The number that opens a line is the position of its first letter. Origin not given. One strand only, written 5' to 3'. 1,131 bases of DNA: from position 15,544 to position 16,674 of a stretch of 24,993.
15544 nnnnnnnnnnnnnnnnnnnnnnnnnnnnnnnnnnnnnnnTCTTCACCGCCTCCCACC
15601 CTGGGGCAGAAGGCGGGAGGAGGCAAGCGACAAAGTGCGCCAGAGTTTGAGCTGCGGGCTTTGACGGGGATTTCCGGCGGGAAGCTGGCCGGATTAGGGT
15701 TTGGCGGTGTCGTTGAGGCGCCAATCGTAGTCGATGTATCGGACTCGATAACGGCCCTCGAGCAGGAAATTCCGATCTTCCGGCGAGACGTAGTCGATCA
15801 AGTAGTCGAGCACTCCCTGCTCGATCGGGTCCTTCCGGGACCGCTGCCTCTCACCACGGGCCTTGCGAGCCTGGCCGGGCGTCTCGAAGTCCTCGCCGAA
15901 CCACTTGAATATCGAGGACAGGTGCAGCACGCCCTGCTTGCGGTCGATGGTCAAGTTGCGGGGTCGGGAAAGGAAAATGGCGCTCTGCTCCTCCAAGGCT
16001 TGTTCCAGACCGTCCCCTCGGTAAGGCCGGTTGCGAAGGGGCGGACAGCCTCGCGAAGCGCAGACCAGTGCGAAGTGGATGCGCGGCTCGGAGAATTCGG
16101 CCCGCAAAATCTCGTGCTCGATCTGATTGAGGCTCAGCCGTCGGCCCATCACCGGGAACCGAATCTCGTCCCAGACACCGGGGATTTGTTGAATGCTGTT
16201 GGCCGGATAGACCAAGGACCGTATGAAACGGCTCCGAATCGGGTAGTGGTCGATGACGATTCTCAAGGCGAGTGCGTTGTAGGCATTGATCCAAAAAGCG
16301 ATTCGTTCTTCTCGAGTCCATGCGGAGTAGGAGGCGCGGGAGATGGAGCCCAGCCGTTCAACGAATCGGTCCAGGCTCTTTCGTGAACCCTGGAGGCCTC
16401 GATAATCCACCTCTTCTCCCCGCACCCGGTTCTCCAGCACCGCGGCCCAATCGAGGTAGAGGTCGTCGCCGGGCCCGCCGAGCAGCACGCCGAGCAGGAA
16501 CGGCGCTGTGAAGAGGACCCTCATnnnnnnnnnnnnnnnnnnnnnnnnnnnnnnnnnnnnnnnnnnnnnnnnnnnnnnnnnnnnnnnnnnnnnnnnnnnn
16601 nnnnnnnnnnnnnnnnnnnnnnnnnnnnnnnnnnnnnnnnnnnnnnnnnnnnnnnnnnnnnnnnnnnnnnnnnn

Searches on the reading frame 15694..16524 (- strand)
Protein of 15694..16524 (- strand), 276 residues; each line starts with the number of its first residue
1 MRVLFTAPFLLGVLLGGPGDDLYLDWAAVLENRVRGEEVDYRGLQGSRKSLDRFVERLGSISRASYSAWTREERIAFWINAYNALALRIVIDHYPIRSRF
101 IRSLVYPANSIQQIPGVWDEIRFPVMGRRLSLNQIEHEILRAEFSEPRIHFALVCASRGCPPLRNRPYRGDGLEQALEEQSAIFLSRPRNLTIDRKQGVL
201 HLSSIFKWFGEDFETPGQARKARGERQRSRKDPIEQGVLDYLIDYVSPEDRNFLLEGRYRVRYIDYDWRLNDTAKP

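Call 5: search_protein_families(library=pfam, proteins=[window:15694-16524:-], max_evalue=0.01)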
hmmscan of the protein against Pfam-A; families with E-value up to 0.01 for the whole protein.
window:15694-16524:- (276 aa): 1 family
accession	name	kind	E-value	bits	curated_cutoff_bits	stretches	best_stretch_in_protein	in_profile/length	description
PF04784.19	DUF547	-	2.2e-27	96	27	1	67-185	2-125/125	Protein of unknown function, DUF547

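Call 30: search_protein_families(library=ncbifam, proteins=[window:15694-16524:-], max_evalue=1)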
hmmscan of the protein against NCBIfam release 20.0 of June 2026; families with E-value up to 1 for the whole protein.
window:15694-16524:- (276 aa): 0 families
